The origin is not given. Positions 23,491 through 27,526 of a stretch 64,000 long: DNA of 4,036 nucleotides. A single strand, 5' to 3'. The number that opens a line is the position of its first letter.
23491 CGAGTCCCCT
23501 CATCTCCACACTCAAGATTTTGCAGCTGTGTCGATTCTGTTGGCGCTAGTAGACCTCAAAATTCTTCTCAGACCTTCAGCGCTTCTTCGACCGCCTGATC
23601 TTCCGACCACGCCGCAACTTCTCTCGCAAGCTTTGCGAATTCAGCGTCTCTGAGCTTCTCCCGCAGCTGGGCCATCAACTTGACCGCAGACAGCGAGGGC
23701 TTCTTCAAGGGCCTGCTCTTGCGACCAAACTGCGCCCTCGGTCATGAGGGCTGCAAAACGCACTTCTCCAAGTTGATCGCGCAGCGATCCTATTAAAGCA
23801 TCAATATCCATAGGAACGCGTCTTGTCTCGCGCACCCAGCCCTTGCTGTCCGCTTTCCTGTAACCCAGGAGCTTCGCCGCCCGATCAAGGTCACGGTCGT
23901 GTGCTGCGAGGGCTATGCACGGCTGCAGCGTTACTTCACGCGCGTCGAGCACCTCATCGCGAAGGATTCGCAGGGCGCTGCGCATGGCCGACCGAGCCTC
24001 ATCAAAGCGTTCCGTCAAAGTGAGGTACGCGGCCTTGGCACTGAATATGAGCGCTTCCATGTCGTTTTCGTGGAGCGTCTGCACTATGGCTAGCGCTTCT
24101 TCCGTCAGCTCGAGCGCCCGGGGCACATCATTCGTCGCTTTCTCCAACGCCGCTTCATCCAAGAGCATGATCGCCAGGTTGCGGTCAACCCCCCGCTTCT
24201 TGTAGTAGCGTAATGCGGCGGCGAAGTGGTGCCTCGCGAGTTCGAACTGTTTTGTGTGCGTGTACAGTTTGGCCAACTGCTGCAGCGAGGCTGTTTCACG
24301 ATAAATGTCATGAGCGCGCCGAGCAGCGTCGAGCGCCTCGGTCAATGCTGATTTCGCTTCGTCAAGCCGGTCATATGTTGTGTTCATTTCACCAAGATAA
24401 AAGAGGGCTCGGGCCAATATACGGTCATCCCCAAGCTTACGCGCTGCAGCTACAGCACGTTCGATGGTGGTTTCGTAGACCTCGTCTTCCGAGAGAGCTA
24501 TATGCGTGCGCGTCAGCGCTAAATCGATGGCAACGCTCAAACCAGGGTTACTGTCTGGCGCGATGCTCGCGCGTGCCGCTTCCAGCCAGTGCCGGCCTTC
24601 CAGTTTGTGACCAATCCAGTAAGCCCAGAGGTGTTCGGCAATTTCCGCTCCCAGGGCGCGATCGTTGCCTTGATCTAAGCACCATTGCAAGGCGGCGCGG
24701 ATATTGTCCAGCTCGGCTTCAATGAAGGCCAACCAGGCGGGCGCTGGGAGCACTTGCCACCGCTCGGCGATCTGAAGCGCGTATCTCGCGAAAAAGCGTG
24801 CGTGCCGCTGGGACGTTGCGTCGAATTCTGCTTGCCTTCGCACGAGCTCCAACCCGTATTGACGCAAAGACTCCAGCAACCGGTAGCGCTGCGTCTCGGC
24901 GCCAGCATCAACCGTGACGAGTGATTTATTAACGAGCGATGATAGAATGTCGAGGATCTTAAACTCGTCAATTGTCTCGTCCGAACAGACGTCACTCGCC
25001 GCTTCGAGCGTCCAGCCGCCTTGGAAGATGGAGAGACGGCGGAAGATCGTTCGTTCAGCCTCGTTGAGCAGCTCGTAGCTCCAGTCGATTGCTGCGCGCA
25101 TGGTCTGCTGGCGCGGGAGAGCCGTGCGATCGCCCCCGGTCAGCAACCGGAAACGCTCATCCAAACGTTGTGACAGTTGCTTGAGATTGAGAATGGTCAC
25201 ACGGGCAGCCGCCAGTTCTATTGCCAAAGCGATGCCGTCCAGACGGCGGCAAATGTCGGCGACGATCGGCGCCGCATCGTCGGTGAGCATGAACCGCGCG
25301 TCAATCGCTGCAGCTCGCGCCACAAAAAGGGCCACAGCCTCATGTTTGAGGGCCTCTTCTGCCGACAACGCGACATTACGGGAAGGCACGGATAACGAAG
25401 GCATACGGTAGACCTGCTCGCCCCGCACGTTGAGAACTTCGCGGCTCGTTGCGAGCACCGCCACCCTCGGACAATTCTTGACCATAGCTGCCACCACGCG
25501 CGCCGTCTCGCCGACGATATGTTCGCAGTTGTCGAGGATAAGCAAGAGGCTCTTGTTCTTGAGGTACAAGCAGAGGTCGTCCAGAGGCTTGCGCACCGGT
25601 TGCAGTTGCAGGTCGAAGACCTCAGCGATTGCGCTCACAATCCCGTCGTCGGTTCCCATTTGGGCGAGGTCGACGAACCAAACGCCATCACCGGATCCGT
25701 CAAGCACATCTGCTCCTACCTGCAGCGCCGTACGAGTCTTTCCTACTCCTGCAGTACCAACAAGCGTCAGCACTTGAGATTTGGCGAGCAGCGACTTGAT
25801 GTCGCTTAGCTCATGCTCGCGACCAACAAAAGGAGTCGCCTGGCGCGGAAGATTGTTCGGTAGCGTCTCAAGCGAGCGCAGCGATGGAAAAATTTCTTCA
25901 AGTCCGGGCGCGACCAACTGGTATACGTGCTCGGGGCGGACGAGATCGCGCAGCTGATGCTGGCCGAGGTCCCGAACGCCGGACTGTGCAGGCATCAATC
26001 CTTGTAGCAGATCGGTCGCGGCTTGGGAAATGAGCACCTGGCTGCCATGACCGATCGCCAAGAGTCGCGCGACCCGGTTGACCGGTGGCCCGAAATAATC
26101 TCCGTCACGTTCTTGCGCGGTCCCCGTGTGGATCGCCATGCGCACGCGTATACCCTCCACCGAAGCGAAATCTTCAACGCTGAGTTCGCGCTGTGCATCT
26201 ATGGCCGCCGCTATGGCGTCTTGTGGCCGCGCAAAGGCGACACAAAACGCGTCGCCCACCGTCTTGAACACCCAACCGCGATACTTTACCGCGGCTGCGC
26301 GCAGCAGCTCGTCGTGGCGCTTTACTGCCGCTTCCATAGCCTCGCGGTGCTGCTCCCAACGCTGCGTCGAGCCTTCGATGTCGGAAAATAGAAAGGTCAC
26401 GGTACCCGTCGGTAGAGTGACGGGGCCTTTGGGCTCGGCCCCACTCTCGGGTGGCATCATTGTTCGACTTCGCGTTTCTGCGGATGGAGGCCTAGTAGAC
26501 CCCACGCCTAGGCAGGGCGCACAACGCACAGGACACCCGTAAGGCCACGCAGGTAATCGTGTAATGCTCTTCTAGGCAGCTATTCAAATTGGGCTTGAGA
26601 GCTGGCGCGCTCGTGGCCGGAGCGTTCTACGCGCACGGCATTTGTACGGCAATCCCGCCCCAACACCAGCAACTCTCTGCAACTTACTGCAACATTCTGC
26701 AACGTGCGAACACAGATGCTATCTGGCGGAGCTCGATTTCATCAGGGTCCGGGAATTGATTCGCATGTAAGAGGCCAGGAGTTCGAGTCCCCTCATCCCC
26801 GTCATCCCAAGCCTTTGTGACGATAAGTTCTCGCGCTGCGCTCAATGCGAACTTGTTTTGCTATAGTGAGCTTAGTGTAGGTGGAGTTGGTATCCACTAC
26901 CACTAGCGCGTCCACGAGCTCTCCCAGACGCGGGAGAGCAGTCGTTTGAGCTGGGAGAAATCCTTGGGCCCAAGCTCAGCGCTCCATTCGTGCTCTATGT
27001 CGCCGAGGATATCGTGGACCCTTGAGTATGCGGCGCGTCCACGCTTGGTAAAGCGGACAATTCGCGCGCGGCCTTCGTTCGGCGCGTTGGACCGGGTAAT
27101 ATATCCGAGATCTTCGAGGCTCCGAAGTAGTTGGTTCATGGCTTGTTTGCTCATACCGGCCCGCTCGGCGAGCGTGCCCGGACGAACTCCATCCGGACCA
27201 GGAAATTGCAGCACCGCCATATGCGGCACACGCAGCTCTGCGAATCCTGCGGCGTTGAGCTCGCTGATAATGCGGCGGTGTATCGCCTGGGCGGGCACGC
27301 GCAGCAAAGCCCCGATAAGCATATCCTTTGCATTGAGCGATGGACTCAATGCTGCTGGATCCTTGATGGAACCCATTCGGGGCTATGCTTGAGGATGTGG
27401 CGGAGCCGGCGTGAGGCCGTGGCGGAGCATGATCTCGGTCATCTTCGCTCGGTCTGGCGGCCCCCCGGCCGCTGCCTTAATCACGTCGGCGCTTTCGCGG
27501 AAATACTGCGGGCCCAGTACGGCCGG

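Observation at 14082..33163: tRNA-Ala-anchored, integron-like cassette array with no recombinase in sight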

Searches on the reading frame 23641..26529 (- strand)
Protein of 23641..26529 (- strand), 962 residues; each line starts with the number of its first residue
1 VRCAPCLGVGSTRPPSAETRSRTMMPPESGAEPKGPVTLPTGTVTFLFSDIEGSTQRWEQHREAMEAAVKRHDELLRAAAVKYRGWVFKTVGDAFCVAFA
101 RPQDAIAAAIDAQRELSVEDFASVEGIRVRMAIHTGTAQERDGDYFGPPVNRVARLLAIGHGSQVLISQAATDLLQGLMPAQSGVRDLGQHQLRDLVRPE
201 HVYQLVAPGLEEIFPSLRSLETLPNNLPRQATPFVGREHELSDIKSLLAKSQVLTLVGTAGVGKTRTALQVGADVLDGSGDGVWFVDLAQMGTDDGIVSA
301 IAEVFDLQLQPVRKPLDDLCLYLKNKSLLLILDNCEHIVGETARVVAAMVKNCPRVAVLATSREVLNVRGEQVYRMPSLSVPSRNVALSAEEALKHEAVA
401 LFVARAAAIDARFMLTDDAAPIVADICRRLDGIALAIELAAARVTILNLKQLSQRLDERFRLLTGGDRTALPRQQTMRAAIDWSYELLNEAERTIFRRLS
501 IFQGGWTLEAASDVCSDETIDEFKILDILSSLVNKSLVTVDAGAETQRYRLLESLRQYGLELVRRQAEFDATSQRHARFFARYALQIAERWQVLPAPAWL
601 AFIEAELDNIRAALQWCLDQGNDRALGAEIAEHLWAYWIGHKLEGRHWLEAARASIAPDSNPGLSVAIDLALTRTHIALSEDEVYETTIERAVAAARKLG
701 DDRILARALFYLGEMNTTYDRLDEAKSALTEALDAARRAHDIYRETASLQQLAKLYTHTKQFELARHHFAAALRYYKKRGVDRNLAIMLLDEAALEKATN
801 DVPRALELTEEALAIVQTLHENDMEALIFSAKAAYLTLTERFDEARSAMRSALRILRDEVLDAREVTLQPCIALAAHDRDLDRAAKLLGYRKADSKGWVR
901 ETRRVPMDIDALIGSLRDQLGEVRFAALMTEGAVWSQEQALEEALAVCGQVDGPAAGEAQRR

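Call 8: search_protein_families(library=pfam, proteins=[window:23641-26529:-], max_evalue=0.01)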
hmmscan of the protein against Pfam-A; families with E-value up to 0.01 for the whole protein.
window:23641-26529:- (962 aa): 10 families
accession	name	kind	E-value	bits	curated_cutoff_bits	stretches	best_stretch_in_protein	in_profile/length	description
PF00211.25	Guanylate_cyc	-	9.6e-13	48.6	21.9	1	41-193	6-170/183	Adenylate and Guanylate cyclase catalytic domain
PF13424.12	TPR_12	-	1e-09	38.9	30.1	3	746-817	2-76/77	Tetratricopeptide repeat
PF17874.7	TPR_MalT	-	2.4e-09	37.4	45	1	674-888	7-225/336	MalT-like TPR region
PF00931.28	NB-ARC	-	1.4e-06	28.2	23.5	1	245-365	9-138/248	NB-ARC domain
PF13401.12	AAA_22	-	1.1e-05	26.2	27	1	252-342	6-100/130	AAA domain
PF25199.1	nSTAND_NTPase5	-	0.00051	20.3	34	1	250-364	40-134/145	Novel STAND NTPase 5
PF13191.12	AAA_16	-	0.00063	20.7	32.6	1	233-285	1-55/167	AAA ATPase domain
PF07719.23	TPR_2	-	0.0015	18.9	27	0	749-777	4-32/34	Tetratricopeptide repeat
PF20720.3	nSTAND3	-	0.0077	16.4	27.2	0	241-277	7-43/155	Novel STAND NTPase 3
PF01637.24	ATPase_2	-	0.0078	16.5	33.2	0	234-287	1-55/225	ATPase domain predominantly from Archaea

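Call 96: search_protein_families(library=padloc, proteins=[window:23641-26529:-], max_evalue=0.001)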
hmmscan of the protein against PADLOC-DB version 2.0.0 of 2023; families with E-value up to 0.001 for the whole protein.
window:23641-26529:- (962 aa): 2 families
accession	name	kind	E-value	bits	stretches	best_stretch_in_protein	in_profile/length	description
PDLC01169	TPR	-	1.7e-05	22.4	1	691-789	134-221/252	TPR repeats containing protein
PDLC04140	mad8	-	0.00014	19.5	1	236-347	12-101/314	mads_8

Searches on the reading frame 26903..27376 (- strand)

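Call 8: search_protein_families(library=pfam, proteins=[window:26903-27376:-], max_evalue=0.01)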
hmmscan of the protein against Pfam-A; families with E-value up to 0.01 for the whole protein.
window:26903-27376:- (157 aa): 11 families
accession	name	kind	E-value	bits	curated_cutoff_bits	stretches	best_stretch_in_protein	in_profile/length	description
PF12802.13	MarR_2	-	7.4e-11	42.5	27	1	58-104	17-61/61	MarR family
PF01047.28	MarR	-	6.2e-06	26.5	24.6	1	64-103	18-57/59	MarR family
PF13601.12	HTH_34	-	1.6e-05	25.4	27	1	62-124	13-76/80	Winged helix DNA-binding domain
PF25213.1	HVO_A0261_N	-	4.3e-05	23.7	35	1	52-129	13-83/86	HVO_A0261 N-terminal domain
PF13412.12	HTH_24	-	0.00015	21.7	21.9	1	69-94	23-48/48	Winged helix-turn-helix DNA-binding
PF09339.16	HTH_IclR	-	0.00096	19.3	22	1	61-95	16-50/52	IclR helix-turn-helix domain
PF22665.2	DUF6293_C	-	0.0018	19.1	27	0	79-117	63-98/101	DUF6293 C-terminal winged helix domain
PF13545.12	HTH_Crp_2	-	0.0044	17.4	27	0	68-96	27-56/70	Crp-like helix-turn-helix domain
PF12840.13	HTH_20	-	0.0045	17.4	27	0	60-91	15-46/51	Helix-turn-helix domain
PF21863.2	HTH_67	-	0.0051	16.9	27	1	55-151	175-258/268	Helix-turn-helix family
PF03428.19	RP-C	-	0.0097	16.2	24.4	0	68-104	76-112/175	Replication protein C N-terminal domain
